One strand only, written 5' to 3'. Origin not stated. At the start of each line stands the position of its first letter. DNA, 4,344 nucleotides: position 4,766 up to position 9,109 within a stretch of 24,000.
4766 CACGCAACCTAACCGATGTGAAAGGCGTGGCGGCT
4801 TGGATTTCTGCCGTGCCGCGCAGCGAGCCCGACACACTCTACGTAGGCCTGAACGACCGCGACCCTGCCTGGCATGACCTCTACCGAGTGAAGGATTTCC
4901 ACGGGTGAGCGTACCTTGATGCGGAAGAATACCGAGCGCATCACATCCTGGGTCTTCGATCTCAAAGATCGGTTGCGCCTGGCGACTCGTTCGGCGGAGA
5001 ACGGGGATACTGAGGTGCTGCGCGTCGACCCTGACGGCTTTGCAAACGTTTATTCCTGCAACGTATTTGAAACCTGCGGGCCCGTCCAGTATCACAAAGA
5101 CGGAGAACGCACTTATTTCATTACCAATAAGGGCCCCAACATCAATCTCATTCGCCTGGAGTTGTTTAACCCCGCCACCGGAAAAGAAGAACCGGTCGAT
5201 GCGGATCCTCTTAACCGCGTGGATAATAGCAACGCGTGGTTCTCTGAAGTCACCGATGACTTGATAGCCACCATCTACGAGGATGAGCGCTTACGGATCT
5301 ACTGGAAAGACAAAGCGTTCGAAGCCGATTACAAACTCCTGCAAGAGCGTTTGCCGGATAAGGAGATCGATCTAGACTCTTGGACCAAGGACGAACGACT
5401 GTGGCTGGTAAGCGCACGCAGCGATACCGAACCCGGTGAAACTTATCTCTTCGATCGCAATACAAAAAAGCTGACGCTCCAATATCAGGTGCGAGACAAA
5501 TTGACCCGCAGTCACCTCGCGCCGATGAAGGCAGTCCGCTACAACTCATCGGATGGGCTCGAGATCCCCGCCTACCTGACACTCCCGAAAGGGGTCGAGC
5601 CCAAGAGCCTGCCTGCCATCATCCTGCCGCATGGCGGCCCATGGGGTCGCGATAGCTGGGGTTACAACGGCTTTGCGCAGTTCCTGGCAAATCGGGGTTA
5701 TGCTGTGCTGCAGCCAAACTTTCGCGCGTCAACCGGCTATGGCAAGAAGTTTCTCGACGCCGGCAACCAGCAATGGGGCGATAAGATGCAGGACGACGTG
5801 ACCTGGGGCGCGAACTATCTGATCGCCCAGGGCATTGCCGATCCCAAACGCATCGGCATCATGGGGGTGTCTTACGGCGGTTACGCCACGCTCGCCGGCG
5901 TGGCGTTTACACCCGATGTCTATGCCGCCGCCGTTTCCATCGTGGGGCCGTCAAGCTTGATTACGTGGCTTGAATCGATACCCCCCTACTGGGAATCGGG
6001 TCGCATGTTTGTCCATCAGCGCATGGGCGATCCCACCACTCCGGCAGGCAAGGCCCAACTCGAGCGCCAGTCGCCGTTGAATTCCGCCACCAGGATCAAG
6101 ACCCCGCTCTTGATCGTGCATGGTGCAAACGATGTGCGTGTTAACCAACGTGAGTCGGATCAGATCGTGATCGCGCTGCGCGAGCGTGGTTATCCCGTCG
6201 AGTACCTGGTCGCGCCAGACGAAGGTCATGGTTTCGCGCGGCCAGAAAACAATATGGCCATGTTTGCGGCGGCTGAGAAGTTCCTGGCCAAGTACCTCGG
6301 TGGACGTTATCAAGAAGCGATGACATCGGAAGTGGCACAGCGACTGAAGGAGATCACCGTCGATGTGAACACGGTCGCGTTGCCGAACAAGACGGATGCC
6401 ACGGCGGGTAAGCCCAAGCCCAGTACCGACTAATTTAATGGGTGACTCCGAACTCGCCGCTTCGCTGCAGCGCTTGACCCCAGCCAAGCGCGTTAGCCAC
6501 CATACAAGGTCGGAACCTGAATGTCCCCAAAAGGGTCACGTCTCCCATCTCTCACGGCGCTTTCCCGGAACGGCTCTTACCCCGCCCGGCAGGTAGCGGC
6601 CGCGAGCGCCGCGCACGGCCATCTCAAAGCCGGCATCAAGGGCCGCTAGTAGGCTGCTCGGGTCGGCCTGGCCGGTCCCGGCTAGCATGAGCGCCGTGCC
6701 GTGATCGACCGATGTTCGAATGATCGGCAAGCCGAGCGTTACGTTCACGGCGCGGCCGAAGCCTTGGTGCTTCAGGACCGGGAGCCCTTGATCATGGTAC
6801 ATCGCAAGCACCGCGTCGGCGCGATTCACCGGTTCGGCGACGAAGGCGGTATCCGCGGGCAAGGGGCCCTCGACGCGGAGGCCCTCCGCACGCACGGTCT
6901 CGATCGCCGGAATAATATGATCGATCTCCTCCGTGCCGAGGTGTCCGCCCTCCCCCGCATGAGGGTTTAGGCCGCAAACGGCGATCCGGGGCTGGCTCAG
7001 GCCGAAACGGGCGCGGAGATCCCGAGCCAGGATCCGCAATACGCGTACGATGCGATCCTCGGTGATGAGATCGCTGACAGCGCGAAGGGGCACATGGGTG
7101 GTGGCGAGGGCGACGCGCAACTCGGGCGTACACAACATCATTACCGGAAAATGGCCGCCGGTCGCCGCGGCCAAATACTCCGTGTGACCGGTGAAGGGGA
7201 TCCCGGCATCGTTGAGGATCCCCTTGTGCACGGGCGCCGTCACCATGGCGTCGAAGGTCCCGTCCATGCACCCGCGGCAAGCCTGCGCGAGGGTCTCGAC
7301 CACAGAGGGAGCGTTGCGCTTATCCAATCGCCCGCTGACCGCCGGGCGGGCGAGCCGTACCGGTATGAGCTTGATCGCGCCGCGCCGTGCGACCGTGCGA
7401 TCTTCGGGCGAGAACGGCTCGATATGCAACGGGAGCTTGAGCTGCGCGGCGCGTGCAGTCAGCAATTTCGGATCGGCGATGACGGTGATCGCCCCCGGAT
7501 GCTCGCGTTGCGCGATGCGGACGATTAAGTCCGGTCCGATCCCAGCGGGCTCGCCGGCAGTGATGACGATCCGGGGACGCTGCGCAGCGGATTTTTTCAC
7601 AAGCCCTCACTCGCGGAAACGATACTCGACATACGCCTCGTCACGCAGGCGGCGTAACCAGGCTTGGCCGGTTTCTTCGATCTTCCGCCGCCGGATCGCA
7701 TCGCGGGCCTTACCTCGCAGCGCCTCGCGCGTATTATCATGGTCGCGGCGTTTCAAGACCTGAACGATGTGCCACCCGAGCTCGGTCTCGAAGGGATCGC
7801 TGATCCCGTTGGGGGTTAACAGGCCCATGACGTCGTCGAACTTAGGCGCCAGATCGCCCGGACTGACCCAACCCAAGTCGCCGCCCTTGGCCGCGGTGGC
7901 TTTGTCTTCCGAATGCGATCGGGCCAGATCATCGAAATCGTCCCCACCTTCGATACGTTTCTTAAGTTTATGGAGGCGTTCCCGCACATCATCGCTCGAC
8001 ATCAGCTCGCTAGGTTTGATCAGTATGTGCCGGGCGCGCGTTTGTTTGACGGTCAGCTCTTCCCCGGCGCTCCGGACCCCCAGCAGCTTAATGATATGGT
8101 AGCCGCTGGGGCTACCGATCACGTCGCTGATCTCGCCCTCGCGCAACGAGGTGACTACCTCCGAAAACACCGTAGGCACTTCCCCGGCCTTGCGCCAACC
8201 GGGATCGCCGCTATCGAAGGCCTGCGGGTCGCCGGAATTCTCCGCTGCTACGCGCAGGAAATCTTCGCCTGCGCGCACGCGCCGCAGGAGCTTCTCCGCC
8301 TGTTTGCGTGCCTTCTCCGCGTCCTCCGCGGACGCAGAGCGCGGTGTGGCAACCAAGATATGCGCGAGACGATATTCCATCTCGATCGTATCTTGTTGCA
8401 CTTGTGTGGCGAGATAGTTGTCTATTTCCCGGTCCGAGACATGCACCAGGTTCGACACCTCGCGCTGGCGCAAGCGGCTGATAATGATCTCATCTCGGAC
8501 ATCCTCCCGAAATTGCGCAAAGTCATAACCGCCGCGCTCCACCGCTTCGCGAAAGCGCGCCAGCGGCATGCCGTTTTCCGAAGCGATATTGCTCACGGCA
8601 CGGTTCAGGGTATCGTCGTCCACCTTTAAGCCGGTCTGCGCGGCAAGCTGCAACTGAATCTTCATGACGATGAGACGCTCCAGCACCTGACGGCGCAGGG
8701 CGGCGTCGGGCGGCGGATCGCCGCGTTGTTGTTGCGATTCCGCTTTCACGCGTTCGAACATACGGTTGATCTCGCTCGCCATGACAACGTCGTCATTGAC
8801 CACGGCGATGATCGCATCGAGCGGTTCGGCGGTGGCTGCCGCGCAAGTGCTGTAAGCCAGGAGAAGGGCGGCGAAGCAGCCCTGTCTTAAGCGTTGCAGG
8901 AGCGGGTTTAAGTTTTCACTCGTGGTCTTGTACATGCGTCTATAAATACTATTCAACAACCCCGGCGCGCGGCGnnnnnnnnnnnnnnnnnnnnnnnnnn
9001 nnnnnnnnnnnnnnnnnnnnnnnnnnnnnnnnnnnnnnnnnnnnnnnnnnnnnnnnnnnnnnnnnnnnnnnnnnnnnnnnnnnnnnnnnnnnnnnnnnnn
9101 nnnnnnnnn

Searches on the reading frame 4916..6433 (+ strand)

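Call 48: search_protein_families(library=pfam, proteins=[window:4916-6433:+], max_evalue=0.00001)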
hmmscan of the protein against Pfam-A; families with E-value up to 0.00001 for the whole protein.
window:4916-6433:+ (505 aa): 6 families
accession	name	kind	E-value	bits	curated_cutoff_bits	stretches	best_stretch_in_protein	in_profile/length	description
PF00326.27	Peptidase_S9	-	1.2e-46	159.4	22.6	1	254-463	7-212/213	Prolyl oligopeptidase family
PF01738.24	DLH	-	7.3e-14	52.3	21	1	218-457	2-206/217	Dienelactone hydrolase family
PF20434.5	BD-FAE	-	1.3e-10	41.6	26.8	1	223-417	5-211/215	BD-FAE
PF02129.25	Peptidase_S15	-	3.3e-10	40.5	23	0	213-351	1-136/262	X-Pro dipeptidyl-peptidase (S15 family)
PF12697.13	Abhydrolase_6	-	2.1e-08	35.6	26.3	1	235-440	1-205/217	Alpha/beta hydrolase family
PF12146.15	Hydrolase_4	-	3.3e-06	27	27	0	389-422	185-218/239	Serine aminopeptidase, S33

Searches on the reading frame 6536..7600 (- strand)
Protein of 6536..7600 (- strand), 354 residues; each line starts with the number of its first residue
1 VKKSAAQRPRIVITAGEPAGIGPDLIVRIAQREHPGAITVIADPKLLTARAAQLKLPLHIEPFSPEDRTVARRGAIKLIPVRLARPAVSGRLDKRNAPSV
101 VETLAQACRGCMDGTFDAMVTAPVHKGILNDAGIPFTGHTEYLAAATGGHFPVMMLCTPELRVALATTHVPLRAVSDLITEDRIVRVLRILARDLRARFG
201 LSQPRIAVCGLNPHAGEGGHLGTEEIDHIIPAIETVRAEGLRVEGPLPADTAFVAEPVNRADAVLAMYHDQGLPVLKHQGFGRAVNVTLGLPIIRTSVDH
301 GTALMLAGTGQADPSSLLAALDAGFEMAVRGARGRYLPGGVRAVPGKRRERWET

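Call 48: search_protein_families(library=pfam, proteins=[window:6536-7600:-], max_evalue=0.00001)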
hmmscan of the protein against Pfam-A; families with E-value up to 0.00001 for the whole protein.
window:6536-7600:- (354 aa): 1 family
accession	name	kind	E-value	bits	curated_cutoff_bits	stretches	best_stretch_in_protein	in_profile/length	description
PF04166.17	PdxA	-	6.8e-109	364.1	27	1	38-322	5-284/286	Pyridoxal phosphate biosynthetic protein PdxA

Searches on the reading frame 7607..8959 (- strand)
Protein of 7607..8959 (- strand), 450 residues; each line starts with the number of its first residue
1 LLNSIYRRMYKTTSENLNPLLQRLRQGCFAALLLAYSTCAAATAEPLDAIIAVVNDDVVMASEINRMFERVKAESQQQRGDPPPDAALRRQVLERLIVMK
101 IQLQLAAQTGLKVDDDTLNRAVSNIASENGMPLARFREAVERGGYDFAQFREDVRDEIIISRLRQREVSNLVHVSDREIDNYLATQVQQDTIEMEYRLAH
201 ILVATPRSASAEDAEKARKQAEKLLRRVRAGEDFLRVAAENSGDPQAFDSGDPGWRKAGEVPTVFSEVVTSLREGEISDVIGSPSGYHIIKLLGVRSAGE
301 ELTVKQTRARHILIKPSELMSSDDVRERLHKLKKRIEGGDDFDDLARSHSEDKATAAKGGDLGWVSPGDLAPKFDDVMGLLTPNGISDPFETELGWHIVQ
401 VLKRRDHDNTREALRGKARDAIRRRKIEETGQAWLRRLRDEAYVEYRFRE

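Call 48: search_protein_families(library=pfam, proteins=[window:7607-8959:-], max_evalue=0.00001)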
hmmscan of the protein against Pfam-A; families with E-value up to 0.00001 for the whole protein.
window:7607-8959:- (450 aa): 6 families
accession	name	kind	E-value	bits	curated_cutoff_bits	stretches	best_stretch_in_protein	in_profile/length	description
PF00639.27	Rotamase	-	1.8e-47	160.7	21.7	2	311-401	1-95/97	PPIC-type PPIASE domain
PF13616.12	Rotamase_3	-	3.8e-44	150.4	22.5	2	304-404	13-115/116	PPIC-type PPIASE domain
PF09312.16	SurA_N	-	6e-41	139.8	30.8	1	47-164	1-118/118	SurA N-terminal domain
PF13145.12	Rotamase_2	-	1.2e-16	62.1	27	1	195-298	21-111/121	PPIC-type PPIASE domain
PF13624.11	SurA_N_3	-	5.1e-14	52.9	27.2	1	49-163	40-161/162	SurA-like N-terminal domain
PF13623.11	SurA_N_2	-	2e-09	37.9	28.5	1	48-127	40-122/145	SurA-like N-terminal domain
